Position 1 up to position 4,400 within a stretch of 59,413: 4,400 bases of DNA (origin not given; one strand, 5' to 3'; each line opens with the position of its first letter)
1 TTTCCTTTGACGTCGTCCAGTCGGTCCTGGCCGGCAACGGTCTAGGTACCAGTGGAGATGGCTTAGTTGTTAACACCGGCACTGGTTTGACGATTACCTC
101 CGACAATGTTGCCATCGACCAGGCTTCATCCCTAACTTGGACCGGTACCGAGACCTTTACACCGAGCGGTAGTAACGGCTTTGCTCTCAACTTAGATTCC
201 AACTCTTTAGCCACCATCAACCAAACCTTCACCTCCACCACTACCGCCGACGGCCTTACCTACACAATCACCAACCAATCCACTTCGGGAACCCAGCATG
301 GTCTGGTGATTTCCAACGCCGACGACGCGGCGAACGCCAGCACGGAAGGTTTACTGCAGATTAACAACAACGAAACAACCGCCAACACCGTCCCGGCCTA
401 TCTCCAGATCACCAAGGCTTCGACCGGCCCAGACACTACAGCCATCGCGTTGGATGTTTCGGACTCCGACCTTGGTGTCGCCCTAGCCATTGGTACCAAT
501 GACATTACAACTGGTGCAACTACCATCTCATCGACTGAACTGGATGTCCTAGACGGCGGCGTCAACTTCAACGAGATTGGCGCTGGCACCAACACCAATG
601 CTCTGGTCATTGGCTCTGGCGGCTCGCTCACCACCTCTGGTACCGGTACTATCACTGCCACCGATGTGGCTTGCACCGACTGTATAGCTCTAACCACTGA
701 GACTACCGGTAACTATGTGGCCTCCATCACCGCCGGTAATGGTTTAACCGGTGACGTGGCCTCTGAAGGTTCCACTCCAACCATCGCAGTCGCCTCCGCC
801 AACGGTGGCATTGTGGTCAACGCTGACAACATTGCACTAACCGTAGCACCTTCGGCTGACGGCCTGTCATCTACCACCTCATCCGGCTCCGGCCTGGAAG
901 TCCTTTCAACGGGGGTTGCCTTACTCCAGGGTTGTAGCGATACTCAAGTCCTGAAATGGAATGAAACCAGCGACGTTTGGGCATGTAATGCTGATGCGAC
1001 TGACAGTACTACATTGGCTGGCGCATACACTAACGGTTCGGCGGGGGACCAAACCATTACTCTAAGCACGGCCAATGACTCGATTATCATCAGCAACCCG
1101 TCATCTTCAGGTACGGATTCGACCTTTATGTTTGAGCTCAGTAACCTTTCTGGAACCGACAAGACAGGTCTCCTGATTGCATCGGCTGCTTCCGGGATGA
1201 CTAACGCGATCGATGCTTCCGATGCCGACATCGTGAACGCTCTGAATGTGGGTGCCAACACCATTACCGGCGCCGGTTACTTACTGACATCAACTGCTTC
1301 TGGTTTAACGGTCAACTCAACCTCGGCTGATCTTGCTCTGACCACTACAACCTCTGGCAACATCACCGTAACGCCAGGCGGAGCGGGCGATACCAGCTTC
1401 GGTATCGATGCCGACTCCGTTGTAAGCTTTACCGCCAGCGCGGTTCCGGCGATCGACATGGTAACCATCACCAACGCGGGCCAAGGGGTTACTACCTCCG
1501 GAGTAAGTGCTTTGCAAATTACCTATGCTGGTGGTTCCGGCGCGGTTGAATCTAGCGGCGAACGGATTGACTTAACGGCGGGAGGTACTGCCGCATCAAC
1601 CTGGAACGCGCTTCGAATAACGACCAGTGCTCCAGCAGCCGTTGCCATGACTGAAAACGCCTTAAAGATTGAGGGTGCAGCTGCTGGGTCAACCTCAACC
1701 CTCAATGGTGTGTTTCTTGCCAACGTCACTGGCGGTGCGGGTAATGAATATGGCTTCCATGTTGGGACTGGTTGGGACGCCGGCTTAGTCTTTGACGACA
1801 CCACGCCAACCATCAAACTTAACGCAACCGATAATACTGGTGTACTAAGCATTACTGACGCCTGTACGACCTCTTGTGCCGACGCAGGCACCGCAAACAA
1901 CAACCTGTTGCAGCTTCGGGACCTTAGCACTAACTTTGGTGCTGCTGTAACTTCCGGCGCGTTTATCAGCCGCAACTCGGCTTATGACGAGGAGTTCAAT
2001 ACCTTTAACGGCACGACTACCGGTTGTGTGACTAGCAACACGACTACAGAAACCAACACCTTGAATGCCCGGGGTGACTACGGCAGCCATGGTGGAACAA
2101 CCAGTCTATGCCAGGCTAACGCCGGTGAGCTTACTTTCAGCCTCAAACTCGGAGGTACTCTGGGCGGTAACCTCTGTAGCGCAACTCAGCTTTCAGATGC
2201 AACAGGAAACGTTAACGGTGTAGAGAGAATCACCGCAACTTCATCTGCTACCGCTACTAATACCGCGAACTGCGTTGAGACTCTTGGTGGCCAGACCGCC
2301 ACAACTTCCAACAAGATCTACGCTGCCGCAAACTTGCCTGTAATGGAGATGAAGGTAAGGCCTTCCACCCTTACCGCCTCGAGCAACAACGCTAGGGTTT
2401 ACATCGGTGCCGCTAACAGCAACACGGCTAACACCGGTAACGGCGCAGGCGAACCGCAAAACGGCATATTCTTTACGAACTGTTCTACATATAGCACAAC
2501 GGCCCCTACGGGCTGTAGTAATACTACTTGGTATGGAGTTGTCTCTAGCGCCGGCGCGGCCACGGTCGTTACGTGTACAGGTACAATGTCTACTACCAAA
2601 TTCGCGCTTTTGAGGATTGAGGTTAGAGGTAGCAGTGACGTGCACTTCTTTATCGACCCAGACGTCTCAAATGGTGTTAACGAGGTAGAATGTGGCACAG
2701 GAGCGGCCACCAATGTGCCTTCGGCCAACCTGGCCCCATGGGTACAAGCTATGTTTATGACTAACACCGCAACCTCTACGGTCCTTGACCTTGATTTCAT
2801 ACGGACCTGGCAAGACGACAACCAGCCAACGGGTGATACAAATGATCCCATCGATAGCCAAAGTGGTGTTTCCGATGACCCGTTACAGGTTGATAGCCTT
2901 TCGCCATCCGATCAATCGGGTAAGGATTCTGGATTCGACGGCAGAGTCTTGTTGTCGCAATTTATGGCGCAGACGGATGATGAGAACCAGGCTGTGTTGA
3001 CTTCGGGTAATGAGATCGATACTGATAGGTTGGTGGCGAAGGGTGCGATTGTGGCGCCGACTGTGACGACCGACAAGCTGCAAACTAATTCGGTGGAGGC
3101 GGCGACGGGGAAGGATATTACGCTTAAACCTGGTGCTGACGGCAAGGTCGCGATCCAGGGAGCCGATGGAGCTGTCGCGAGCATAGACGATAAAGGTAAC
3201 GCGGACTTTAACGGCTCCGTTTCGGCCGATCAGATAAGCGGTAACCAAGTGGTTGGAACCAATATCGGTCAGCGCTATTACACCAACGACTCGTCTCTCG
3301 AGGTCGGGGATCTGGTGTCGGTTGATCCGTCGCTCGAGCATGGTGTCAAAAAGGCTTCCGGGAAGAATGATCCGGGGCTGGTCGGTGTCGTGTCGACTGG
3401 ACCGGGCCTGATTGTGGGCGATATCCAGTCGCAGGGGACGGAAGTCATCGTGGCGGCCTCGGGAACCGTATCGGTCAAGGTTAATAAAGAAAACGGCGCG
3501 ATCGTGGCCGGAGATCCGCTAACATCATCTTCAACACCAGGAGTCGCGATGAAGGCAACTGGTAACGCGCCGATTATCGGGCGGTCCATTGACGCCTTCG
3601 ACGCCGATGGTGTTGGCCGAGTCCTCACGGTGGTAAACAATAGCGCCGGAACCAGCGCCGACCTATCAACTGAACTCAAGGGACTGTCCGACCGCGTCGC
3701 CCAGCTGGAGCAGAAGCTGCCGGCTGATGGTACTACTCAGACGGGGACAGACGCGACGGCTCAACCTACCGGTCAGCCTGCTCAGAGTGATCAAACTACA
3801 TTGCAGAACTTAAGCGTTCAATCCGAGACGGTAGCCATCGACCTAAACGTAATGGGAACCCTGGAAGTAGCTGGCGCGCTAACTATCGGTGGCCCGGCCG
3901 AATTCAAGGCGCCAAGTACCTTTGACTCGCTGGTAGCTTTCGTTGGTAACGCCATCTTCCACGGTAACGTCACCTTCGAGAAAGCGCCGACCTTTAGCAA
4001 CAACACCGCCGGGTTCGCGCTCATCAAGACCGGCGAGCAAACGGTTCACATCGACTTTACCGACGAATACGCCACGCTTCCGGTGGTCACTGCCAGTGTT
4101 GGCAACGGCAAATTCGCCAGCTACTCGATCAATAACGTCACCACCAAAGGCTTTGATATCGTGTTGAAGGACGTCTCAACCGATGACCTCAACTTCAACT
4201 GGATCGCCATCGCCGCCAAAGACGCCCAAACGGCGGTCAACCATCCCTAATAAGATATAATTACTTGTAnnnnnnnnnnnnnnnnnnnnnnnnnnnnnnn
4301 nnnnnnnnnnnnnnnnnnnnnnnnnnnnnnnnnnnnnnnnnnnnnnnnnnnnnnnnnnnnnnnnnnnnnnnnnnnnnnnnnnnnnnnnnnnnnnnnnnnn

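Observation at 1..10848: Candidate self-contained surface-protein glycosylation locus: giant Thr/Ser-rich protein, two TMTC/PMT-like GT-C transferases and a Dpm1-like lipid-sugar synthase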

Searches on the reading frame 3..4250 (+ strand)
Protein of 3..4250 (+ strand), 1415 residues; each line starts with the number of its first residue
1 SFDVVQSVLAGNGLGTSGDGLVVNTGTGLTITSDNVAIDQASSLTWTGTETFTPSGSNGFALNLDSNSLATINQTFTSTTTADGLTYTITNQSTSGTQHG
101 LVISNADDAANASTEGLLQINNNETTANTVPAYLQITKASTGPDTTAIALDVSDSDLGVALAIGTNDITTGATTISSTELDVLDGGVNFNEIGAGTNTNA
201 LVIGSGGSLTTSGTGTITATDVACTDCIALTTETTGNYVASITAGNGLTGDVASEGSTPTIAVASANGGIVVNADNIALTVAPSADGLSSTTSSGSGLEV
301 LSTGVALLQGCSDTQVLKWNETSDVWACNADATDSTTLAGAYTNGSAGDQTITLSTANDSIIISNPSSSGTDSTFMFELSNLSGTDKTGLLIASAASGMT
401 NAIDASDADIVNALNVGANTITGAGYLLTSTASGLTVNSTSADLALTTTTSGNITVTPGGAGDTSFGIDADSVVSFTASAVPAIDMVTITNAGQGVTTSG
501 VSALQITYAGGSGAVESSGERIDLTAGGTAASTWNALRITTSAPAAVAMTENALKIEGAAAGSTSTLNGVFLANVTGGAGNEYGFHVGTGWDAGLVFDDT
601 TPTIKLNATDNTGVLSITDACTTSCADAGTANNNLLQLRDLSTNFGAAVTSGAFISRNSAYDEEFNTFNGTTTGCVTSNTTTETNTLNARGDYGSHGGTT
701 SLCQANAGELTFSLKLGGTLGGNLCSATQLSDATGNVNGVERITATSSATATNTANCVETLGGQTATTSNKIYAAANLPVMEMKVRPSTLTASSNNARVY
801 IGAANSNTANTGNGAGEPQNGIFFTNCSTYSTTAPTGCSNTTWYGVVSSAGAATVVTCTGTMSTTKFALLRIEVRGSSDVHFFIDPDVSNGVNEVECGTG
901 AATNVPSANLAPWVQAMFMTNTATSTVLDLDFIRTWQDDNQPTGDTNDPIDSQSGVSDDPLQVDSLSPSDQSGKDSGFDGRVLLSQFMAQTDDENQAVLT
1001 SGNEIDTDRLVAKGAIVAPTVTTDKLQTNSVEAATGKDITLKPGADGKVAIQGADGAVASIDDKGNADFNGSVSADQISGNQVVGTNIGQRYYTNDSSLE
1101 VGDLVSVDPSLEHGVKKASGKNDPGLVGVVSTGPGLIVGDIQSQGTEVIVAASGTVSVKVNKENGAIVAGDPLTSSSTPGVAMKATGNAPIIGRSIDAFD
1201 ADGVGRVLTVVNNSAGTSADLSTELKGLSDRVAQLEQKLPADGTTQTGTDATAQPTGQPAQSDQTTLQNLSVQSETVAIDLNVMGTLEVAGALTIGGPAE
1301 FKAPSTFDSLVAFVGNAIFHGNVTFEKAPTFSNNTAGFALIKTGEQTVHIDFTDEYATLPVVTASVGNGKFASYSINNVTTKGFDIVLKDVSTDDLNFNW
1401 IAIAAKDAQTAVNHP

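Call 5: search_protein_families(library=pfam, proteins=[window:3-4250:+], max_evalue=0.01)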
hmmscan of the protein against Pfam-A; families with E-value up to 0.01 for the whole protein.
window:3-4250:+ (1415 aa): 1 family
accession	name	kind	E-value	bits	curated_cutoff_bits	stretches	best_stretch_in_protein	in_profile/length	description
PF09458.16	H_lectin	-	0.00012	22.6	24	1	1347-1403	1-67/67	H-type lectin domain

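Call 6: search_protein_families(library=ncbifam, proteins=[window:3-4250:+], max_evalue=0.01)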
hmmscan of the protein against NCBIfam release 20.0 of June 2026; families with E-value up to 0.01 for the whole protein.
window:3-4250:+ (1415 aa): 0 families

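Call 22: search_solved_structures(query=window:3-4250:+, max_evalue=1, show_alignments=2)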
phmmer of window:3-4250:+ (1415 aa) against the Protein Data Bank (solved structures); distinct sequences matched with E-value up to 1: 0.

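Call 23: search_protein_families(library=phrogs, proteins=[window:3-4250:+], max_evalue=0.01)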
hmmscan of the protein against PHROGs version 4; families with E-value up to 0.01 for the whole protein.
window:3-4250:+ (1415 aa): 0 families

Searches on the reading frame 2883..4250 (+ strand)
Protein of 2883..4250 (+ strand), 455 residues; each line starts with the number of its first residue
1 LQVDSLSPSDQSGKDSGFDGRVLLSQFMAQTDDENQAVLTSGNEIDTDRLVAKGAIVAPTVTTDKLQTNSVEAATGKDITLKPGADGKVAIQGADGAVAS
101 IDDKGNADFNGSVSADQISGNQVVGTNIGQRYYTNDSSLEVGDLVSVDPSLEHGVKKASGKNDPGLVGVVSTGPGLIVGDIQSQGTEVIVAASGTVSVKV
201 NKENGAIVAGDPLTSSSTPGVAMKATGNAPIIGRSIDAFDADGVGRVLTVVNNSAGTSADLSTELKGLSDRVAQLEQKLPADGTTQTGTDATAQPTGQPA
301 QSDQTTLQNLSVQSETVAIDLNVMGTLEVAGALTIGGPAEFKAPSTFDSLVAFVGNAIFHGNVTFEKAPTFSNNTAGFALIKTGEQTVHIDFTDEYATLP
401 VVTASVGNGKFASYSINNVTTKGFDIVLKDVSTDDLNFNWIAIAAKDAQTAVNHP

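Call 65: find_homologous_proteins(query=window:2883-4250:+, max_evalue=0.001)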
Query window:2883-4250:+ (455 aa): 47 proteins with E <= 0.001 among 8000 candidates.
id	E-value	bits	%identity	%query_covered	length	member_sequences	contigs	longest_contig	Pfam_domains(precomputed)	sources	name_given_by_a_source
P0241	4.0e-111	390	40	91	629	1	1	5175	-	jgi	-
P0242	1.0e-54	204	39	50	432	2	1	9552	-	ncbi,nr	ncbi:hypothetical protein H0W80_02475 [Candidatus Saccharibacteria bacterium]|nr:hypothetical protei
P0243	1.1e-39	155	43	32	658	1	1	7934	-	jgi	jgi:hypothetical protein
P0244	1.9e-32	131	35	60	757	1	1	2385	PF22237.4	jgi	jgi:hypothetical protein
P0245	6.9e-29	119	31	70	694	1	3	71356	-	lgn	-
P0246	1.8e-27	115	30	71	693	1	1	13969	-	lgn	-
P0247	3.1e-27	114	29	54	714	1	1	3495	-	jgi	-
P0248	8.3e-25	106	29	71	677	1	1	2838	-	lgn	-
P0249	1.6e-24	105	31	75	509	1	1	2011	-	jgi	jgi:hypothetical protein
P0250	5.7e-23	100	39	35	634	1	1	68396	-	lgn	-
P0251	1.7e-16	78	38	36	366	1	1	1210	PF24146.3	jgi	jgi:hypothetical protein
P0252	3.5e-14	71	33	51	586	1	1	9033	-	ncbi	-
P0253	1.5e-13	69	33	41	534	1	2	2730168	-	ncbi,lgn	ncbi:MAG: hypothetical protein U0822_02930 [Anaerolineae bacterium]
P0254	2.2e-13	68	39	28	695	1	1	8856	PF24146.3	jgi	jgi:hypothetical protein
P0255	2.3e-13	68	49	24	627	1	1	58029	-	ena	-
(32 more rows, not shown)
